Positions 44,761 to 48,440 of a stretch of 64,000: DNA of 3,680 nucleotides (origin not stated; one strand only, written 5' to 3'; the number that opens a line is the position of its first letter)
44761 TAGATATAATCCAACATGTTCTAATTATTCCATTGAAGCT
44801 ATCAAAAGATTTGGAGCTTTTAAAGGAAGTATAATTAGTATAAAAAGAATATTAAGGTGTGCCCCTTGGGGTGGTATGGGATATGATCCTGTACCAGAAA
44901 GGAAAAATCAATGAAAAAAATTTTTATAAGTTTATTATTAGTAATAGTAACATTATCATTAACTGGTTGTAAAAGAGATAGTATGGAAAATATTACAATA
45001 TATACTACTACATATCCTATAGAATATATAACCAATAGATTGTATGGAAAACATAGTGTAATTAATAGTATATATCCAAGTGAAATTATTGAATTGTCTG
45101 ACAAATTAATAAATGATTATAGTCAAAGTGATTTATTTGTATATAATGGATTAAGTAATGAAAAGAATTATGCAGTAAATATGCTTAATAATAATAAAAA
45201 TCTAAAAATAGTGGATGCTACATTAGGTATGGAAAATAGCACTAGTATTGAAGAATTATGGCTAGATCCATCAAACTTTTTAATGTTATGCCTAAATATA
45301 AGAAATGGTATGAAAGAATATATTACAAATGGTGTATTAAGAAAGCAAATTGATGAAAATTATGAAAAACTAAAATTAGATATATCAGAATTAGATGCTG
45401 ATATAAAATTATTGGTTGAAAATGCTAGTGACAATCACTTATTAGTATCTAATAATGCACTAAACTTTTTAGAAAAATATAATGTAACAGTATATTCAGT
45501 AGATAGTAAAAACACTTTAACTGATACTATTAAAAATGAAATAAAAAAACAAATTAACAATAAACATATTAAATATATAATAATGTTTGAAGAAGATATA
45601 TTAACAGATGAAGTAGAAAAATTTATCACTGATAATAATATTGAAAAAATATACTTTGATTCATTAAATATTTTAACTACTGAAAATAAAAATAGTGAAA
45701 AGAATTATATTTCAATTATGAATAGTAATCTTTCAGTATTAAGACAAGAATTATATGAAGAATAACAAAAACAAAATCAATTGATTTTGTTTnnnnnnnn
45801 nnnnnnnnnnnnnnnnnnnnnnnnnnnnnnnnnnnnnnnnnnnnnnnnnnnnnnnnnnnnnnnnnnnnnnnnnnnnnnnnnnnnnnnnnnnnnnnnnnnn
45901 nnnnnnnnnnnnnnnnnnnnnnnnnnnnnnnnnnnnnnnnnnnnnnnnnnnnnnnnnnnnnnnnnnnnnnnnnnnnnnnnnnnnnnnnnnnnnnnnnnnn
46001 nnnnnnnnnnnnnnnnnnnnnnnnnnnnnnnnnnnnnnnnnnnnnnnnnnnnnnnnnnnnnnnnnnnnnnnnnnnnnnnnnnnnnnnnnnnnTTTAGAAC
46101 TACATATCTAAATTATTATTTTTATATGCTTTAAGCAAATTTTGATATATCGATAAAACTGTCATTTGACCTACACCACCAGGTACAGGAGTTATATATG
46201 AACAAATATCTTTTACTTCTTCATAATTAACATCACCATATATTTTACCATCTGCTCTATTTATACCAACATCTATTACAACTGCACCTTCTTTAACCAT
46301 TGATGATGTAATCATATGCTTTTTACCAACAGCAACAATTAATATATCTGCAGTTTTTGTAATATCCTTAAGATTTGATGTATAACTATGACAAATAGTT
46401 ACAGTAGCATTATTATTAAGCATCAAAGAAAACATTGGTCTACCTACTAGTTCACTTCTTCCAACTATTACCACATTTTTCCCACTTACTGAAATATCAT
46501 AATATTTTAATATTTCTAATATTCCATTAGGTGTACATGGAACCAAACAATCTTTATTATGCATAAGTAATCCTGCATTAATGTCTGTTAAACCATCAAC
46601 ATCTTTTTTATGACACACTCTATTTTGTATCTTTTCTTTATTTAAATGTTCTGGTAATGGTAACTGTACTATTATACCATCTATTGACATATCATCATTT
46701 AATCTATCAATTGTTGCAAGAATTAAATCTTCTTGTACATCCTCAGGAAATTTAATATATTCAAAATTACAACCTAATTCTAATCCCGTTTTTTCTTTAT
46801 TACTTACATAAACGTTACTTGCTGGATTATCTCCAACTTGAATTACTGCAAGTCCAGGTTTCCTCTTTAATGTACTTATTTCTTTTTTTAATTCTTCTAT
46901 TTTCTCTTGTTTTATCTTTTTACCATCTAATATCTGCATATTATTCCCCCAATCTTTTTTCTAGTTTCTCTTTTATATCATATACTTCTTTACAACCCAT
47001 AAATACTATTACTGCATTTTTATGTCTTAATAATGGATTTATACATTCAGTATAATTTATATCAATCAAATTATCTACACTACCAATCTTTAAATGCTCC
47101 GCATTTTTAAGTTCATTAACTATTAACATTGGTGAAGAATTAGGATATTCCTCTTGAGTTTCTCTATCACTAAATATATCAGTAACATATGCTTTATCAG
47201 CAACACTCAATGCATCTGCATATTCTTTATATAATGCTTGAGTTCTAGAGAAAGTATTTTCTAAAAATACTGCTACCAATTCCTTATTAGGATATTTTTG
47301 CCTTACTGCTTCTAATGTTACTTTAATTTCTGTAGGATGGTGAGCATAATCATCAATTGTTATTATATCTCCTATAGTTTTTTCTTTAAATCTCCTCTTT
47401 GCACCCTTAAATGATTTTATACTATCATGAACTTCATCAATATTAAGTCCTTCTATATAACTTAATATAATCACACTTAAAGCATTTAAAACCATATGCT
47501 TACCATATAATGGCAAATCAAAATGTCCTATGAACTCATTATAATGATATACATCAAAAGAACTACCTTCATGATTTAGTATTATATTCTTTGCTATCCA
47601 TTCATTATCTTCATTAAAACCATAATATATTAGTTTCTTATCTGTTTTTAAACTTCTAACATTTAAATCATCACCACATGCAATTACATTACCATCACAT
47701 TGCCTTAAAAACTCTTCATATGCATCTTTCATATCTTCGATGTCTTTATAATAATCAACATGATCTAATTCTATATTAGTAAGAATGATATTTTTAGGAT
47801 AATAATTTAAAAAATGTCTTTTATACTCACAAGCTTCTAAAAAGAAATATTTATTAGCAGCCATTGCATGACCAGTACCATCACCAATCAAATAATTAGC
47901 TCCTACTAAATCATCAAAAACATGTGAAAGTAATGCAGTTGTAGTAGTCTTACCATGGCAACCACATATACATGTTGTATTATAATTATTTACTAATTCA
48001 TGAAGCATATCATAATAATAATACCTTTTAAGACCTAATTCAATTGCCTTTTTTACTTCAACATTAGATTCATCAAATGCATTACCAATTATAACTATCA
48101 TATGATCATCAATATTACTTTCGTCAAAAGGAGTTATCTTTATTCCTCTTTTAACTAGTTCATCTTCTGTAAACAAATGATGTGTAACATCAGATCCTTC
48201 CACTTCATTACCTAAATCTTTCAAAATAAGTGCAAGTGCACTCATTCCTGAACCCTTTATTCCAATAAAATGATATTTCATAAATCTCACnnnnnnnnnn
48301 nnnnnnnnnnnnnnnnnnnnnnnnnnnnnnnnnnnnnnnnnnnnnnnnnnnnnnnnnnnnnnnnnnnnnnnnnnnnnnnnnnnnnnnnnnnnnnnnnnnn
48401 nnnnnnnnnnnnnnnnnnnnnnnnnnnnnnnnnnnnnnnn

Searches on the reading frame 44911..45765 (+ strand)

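Call 12: search_protein_families(library=pfam, proteins=[window:44911-45765:+], max_evalue=0.001)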
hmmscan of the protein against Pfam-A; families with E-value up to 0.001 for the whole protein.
window:44911-45765:+ (284 aa): 1 family
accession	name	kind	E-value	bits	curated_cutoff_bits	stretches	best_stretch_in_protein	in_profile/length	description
PF01297.22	ZnuA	-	1.1e-29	104.2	29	1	30-279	1-262/263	Zinc-uptake complex component A periplasmic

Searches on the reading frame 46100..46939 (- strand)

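Call 12: search_protein_families(library=pfam, proteins=[window:46100-46939:-], max_evalue=0.001)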
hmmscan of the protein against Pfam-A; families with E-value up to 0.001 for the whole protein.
window:46100-46939:- (279 aa): 2 families
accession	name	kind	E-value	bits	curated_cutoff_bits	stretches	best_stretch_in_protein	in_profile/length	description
PF02882.25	THF_DHG_CYH_C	-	3.2e-68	228.5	27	1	119-275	2-159/160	Tetrahydrofolate dehydrogenase/cyclohydrolase, NAD(P)-binding domain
PF00763.28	THF_DHG_CYH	-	3.8e-37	127.5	32.8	1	4-115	1-115/115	Tetrahydrofolate dehydrogenase/cyclohydrolase, catalytic domain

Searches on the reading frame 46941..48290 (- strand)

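Call 12: search_protein_families(library=pfam, proteins=[window:46941-48290:-], max_evalue=0.001)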
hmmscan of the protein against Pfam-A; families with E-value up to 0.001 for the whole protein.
window:46941-48290:- (449 aa): 3 families
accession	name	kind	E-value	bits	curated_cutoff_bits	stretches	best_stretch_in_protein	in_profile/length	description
PF08245.18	Mur_ligase_M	-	3.4e-21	76.5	24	1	108-276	1-199/200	Mur ligase middle domain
PF01225.30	Mur_ligase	-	8.7e-20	71.3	21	1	5-103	1-94/95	Mur ligase family, catalytic domain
PF02875.26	Mur_ligase_C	-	6.6e-14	53.3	28.4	1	300-410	2-109/127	Mur ligase, glutamate ligase domain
